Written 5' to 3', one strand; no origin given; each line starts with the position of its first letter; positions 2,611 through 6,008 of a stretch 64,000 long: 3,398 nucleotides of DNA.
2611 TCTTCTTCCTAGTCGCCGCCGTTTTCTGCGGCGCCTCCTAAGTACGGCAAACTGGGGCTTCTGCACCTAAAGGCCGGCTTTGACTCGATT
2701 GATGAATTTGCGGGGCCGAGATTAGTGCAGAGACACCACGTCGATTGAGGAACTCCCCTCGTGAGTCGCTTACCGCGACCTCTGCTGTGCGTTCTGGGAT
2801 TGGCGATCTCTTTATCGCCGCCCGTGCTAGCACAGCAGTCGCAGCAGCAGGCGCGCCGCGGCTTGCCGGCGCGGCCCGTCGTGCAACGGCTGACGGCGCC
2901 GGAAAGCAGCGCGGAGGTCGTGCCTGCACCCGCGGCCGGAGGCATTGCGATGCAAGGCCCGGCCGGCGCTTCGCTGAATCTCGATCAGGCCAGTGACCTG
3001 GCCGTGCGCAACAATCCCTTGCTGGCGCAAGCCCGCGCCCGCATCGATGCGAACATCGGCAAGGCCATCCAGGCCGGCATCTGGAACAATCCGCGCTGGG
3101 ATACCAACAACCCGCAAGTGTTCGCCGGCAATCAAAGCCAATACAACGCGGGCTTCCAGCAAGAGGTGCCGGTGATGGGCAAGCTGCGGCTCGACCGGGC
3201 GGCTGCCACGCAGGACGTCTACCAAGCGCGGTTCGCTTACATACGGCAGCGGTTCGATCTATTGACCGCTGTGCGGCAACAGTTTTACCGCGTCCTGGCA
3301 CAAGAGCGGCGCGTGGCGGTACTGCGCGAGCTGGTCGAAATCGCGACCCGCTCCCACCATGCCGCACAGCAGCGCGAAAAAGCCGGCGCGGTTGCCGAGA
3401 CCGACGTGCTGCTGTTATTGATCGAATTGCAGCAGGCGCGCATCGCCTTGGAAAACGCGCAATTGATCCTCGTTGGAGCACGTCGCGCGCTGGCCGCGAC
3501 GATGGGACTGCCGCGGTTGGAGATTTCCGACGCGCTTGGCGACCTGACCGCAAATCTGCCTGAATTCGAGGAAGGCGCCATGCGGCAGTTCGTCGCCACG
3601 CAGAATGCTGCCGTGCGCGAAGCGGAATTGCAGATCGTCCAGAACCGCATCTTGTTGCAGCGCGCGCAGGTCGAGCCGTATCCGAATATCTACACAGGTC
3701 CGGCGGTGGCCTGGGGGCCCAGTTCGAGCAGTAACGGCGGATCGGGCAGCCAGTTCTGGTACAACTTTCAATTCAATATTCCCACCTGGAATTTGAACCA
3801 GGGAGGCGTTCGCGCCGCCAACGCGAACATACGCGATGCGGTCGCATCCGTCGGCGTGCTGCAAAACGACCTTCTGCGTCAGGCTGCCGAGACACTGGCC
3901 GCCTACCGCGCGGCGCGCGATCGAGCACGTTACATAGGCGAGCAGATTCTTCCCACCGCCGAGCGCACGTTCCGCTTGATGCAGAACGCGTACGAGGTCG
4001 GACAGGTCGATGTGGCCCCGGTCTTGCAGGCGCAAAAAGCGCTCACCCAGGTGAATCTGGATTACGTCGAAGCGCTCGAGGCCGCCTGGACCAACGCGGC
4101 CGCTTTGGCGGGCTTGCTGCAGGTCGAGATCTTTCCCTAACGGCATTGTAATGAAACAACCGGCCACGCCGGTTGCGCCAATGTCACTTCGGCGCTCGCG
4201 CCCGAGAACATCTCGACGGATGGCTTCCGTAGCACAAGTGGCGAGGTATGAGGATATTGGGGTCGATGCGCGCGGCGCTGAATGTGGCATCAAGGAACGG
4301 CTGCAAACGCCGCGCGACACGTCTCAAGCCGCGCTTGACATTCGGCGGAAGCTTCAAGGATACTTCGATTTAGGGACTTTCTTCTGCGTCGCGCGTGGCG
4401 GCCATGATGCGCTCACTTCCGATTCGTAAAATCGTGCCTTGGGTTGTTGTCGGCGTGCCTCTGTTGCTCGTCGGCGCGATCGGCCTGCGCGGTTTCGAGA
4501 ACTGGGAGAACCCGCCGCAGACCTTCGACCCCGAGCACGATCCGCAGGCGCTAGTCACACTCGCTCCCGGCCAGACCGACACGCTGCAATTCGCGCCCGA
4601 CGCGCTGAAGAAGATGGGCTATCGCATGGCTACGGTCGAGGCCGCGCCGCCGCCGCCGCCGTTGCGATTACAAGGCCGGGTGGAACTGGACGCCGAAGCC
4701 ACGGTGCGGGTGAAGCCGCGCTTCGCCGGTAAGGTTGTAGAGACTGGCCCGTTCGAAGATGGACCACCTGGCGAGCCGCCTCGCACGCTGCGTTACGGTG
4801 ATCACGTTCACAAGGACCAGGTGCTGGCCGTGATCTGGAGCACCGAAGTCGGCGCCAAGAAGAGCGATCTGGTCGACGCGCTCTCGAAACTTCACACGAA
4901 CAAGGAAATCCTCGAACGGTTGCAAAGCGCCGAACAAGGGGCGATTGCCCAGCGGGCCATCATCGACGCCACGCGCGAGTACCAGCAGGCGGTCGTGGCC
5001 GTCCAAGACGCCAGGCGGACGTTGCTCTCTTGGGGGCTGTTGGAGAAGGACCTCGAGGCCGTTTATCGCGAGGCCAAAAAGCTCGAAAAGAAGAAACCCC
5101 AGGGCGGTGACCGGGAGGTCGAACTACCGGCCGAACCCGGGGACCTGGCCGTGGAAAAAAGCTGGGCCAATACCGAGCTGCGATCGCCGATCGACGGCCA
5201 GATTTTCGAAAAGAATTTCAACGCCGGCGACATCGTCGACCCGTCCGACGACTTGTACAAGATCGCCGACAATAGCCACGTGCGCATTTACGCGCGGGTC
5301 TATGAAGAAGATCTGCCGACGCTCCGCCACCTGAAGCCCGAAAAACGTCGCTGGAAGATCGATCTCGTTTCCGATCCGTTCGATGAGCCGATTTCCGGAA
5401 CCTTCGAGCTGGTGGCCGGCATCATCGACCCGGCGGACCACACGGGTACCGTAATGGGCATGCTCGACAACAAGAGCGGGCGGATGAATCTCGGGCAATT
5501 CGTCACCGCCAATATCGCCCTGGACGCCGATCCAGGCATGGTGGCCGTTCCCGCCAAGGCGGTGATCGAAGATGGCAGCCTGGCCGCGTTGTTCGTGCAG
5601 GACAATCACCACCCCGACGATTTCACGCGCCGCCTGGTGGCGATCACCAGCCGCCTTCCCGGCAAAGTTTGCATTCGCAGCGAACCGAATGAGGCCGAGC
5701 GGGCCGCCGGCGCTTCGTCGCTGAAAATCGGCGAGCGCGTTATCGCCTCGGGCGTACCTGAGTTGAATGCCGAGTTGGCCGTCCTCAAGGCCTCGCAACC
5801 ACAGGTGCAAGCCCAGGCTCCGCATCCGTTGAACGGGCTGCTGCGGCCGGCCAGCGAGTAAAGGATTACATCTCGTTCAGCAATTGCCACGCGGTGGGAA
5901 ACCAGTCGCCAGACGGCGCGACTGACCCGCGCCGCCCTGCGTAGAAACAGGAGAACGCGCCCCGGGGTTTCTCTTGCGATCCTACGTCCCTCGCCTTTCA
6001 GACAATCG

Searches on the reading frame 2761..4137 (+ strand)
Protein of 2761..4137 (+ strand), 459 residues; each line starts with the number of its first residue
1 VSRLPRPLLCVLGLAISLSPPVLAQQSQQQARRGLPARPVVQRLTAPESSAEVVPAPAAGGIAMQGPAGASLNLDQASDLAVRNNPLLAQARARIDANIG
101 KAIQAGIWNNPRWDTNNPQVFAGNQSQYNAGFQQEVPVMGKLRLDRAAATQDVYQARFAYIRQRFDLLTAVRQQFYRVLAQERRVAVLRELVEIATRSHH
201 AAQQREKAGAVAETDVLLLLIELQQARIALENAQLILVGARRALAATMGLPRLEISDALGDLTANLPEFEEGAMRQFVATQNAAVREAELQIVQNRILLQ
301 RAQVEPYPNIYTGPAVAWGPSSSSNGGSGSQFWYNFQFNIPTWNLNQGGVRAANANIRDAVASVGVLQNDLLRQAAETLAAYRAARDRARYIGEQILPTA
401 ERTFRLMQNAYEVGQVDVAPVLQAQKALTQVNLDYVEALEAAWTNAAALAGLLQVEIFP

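Call 51: search_protein_families(library=ncbifam, proteins=[window:2761-4137:+], max_evalue=0.00001)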
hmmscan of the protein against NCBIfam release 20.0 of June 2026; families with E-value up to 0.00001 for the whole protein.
window:2761-4137:+ (459 aa): 3 families
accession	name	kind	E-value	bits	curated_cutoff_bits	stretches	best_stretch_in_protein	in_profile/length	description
TIGR01844.1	type_I_sec_TolC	subfamily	7.7e-14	51.5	225.15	1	71-449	2-393/414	TolC family outer membrane protein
NF045679.1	DiMtlExpIhpA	equivalog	1e-12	47.5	650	1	69-453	28-412/424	divalent metal ion exporter subunit IhpA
TIGR01845.1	outer_NodT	subfamily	7.3e-09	35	210.05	1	73-449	72-453/460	efflux transporter outer membrane subunit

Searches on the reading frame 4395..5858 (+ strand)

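Call 51: search_protein_families(library=ncbifam, proteins=[window:4395-5858:+], max_evalue=0.00001)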
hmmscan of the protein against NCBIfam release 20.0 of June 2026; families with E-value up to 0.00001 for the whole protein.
window:4395-5858:+ (488 aa): 4 families
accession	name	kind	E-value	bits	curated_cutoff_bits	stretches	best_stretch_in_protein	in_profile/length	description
TIGR01730.1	RND_mfp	subfamily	1.3e-27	96.6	94.9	1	256-463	131-319/322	efflux RND transporter periplasmic adaptor subunit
TIGR00999.1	8a0102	subfamily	2.1e-23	82.8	319.3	1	135-438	1-263/271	CzcB/NccB family metal efflux transporter periplasmic adaptor subunit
NF045680.1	DiMtlExpIhpB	equivalog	3.2e-13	49.4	450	1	255-438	133-307/326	divalent metal ion exporter adaptor subunit IhpB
TIGR03794.1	NHLM_micro_HlyD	equivalog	5e-06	25.7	156.2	0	132-217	74-168/421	NHLP bacteriocin system secretion protein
